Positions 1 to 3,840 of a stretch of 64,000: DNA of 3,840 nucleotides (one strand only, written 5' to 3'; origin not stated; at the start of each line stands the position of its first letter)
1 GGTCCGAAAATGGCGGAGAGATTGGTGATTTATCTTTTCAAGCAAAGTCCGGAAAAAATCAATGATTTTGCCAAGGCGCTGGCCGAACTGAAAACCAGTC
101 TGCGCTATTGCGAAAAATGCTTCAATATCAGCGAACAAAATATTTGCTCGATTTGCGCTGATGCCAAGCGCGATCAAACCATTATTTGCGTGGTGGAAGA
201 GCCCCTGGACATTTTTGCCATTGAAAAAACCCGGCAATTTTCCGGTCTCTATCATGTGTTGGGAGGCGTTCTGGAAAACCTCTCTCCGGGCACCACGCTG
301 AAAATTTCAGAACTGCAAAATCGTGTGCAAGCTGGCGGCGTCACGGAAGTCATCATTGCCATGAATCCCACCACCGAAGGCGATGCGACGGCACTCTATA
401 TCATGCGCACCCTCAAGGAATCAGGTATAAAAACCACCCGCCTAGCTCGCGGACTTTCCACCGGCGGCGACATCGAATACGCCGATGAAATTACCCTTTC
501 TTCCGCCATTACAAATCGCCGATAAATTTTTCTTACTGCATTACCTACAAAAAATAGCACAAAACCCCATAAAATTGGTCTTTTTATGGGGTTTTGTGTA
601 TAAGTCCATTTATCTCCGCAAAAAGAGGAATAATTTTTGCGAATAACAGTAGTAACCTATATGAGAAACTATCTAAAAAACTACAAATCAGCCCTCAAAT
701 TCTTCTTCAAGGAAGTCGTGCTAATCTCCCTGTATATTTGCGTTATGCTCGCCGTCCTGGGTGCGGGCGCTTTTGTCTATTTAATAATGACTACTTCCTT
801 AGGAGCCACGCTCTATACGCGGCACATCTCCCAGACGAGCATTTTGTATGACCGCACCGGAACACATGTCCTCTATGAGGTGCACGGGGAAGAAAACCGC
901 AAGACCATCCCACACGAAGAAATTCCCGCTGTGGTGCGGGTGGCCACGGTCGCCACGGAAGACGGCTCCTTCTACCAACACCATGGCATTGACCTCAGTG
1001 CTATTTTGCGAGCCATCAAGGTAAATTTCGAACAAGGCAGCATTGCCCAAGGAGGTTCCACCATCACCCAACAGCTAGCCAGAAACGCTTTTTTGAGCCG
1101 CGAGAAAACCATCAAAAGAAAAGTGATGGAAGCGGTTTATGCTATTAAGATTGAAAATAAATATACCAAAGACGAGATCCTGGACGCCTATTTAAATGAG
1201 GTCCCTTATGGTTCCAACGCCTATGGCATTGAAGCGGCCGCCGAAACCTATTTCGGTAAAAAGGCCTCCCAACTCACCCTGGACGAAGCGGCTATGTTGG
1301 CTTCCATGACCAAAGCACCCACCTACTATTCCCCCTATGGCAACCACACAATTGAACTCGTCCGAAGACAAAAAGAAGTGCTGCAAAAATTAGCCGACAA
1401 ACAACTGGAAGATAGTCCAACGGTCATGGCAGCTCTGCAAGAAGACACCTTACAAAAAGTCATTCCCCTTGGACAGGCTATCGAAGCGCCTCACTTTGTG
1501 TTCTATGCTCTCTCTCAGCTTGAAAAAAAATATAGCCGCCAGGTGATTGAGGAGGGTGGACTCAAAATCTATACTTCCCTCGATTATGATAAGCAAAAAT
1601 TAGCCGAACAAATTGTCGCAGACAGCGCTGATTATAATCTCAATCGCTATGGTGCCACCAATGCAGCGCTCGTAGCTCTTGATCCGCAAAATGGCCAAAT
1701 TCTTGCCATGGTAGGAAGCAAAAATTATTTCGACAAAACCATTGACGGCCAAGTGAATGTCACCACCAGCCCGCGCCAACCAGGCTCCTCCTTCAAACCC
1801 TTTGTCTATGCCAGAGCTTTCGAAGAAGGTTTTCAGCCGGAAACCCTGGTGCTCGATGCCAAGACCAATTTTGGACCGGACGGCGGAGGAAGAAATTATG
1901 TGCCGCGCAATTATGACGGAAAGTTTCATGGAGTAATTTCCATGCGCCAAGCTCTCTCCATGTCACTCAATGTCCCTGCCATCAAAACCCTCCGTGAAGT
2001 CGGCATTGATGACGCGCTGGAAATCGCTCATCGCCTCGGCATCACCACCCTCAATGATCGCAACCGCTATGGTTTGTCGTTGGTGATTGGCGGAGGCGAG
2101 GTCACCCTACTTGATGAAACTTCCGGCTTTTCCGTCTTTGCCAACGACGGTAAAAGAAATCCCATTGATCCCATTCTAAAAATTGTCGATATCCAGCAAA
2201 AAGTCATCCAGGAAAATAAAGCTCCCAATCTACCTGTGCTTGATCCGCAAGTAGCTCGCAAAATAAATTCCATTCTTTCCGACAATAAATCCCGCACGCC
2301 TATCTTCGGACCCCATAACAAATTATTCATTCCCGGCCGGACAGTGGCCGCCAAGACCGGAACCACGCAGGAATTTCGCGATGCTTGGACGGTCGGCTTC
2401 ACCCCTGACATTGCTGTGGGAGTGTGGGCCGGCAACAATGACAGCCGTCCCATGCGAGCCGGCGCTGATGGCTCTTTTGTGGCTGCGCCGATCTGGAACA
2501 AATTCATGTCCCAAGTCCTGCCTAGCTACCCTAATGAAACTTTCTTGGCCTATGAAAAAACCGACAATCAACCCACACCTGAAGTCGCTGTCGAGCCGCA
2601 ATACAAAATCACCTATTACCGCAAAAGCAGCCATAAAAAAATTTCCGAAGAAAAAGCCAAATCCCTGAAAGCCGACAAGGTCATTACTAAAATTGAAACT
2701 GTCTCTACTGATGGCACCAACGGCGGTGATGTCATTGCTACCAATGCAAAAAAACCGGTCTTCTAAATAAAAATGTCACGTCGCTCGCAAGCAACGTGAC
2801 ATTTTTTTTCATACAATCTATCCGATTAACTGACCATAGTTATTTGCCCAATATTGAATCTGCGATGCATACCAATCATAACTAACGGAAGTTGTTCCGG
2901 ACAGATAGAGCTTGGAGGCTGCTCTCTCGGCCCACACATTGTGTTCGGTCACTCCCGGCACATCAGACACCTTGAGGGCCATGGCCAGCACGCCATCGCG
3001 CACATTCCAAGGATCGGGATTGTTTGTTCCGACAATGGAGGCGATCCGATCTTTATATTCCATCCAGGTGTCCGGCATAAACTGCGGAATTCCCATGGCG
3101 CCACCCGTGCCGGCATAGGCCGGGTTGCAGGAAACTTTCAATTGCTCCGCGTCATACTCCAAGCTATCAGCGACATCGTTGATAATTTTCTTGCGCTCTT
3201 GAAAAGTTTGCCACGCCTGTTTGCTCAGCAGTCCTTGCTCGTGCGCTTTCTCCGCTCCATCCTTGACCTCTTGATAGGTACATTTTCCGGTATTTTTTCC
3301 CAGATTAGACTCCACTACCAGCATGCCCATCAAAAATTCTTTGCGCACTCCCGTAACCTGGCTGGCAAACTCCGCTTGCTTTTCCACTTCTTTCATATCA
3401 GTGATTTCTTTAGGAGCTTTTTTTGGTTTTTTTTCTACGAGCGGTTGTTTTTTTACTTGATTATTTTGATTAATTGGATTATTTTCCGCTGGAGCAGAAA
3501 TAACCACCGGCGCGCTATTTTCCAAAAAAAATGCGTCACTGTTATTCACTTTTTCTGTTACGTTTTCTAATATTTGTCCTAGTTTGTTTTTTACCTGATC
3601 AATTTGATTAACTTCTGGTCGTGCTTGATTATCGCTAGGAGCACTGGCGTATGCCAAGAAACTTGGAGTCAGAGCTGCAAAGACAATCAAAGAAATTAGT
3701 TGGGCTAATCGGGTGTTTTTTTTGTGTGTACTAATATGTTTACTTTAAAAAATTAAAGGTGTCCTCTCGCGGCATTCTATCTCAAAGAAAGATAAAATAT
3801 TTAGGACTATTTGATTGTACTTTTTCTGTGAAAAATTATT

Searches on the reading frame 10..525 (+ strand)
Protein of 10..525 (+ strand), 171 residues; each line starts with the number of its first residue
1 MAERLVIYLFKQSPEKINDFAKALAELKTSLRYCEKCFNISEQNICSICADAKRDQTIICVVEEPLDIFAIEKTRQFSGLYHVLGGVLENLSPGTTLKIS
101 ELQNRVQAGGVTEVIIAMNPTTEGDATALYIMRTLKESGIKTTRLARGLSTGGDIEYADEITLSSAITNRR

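Call 21: search_protein_families(library=ncbifam, proteins=[window:10-525:+], max_evalue=0.001)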
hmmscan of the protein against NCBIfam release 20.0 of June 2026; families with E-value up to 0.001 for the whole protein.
window:10-525:+ (171 aa): 1 family
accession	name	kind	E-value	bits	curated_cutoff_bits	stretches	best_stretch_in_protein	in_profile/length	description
TIGR00615.1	recR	equivalog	1.5e-61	207.3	162.55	1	2-171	25-196/196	recombination mediator RecR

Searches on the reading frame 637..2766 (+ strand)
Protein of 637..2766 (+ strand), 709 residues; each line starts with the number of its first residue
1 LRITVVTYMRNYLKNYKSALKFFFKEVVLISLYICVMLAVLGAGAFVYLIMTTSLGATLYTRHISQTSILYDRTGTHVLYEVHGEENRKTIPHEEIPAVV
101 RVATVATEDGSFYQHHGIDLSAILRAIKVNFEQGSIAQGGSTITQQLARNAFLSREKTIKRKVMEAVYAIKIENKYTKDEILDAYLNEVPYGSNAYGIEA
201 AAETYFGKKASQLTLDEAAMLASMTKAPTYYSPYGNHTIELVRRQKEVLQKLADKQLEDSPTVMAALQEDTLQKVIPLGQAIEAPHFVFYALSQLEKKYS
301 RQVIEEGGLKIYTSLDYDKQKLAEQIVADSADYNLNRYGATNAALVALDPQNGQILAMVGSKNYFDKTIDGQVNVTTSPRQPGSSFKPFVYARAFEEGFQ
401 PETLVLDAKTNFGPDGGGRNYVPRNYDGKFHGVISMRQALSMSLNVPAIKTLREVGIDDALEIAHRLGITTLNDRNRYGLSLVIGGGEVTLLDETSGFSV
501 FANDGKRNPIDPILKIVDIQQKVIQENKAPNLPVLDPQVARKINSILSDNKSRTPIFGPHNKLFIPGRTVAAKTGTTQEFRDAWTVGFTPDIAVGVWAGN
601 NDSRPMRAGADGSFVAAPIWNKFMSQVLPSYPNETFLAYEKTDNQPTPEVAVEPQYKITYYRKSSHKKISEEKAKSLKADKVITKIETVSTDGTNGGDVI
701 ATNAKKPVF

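Call 21: search_protein_families(library=ncbifam, proteins=[window:637-2766:+], max_evalue=0.001)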
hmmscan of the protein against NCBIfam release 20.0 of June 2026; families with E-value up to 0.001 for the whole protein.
window:637-2766:+ (709 aa): 16 families
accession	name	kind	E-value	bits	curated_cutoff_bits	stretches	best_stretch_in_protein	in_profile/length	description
TIGR02074.1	PBP_1a_fam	subfamily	8.8e-155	516.5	508.75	1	88-628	2-533/535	PBP1A family penicillin-binding protein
NF051885.1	tranpepglycosPbpC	equivalog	1.6e-135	453.2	900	1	24-645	9-611/632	multimodular transpeptidase-transglycosylase PbpC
TIGR02073.1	PBP_1c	equivalog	3.3e-134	449.1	494.2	1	64-672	8-583/728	penicillin-binding protein 1C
TIGR02071.1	PBP_1b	equivalog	4.2e-98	329.4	717.75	1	84-630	143-685/729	penicillin-binding protein 1B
NF038276.1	strep_PBP2A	exception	6.5e-90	302.3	1100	1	13-679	23-687/716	penicillin-binding protein PBP2A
NF008643.0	PRK11636.1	equivalog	8.8e-84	282.3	1263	3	28-335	7-312/850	peptidoglycan glycosyltransferase/peptidoglycan DD-transpeptidase MrcA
NF007061.0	PRK09506.1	equivalog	1.6e-68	231.3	1120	1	85-625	208-744/825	bifunctional glycosyl transferase/transpeptidase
NF008414.0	PRK11240.1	equivalog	5.3e-68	229.8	1121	1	94-625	70-562/774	peptidoglycan glycosyltransferase PbpC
NF011423.0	PRK14850.1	equivalog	3.8e-67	227.3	1275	1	86-608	155-675/764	penicillin-binding protein 1b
NF038272.1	strep_PBP1A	exception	1.1e-66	225.6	1075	1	24-470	8-453/658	penicillin-binding protein PBP1A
NF038274.1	strep_PBP1B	exception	1.4e-60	205.5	1225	2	20-237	11-236/745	penicillin-binding protein PBP1B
TIGR02070.1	mono_pep_trsgly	equivalog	1.2e-45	155.8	182.65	1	47-252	11-218/224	monofunctional biosynthetic peptidoglycan transglycosylase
NF010008.0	PRK13481.1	equivalog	6.6e-37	127.3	270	1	86-256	78-253/269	glycosyltransferase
TIGR03423.1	pbp2_mrdA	equivalog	9.3e-17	60.8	455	1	305-469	223-390/593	penicillin-binding protein 2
TIGR02214.1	spoVD_pbp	equivalog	5.4e-07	28.3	688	0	307-402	209-307/636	stage V sporulation protein D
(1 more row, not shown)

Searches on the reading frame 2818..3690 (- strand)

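Call 3: search_protein_families(library=pfam, proteins=[window:2818-3690:-], max_evalue=1)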
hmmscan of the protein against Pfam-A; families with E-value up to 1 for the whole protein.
window:2818-3690:- (290 aa): 2 families
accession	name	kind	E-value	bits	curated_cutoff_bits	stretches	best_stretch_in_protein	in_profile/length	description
PF13406.11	SLT_2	-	6.2e-09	35.9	24.3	1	99-212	70-169/292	Transglycosylase SLT domain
PF09164.15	VitD-bind_III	-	0.038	14.4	27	0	83-111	21-47/65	Vitamin D binding protein, domain III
